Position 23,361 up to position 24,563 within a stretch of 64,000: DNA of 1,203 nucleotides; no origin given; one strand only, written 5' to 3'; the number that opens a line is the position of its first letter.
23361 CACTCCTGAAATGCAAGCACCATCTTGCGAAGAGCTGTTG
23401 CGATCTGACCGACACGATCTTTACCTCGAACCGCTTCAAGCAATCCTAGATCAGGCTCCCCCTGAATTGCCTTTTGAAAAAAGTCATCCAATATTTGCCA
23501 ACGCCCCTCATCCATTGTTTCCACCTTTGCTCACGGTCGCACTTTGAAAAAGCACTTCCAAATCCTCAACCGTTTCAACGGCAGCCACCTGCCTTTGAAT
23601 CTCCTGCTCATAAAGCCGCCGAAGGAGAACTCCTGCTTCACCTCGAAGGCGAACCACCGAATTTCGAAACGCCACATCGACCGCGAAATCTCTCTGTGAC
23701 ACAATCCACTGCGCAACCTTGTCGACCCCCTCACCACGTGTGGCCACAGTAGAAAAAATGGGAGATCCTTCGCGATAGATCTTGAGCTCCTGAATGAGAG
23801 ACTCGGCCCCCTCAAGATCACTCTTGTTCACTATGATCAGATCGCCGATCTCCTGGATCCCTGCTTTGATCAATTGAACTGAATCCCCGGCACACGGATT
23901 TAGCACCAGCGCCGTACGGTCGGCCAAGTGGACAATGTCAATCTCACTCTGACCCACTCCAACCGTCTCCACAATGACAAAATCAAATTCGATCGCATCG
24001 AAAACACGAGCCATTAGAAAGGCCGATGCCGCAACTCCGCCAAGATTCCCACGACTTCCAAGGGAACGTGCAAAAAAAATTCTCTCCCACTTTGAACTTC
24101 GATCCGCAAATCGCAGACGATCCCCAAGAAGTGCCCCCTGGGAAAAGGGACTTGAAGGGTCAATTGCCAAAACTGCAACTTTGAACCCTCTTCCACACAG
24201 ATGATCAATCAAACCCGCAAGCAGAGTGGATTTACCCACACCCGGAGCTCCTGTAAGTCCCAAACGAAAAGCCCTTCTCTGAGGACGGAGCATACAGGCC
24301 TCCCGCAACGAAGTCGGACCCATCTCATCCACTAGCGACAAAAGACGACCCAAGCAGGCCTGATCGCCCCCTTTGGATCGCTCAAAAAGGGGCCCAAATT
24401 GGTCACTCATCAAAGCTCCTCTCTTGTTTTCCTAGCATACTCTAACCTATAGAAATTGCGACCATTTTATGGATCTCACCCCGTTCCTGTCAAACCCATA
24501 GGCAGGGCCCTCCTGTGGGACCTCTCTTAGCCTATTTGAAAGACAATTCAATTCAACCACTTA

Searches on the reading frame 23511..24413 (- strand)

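Call 57: search_protein_families(library=pfam, proteins=[window:23511-24413:-], max_evalue=0.001)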
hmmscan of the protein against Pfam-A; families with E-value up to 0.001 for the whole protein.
window:23511-24413:- (301 aa): 5 families
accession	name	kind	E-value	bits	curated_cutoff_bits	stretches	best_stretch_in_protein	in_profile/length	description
PF03308.22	MeaB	-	1.3e-61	208.5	23.1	1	22-276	2-268/273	Methylmalonyl Co-A mutase-associated GTPase MeaB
PF01656.29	CbiA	-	1.4e-05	25.5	25.4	1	58-199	9-84/125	CobQ/CobB/MinD/ParA nucleotide binding domain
PF02492.25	cobW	-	9.7e-05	22.5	20.7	0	52-83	4-34/180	CobW/HypB/UreG, nucleotide-binding domain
PF03193.22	RsgA_GTPase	-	0.00016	21.9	30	0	181-239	46-106/174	RsgA GTPase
PF03266.21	NTPase_1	-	0.00082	19.7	23.9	0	51-80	2-31/168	NTPase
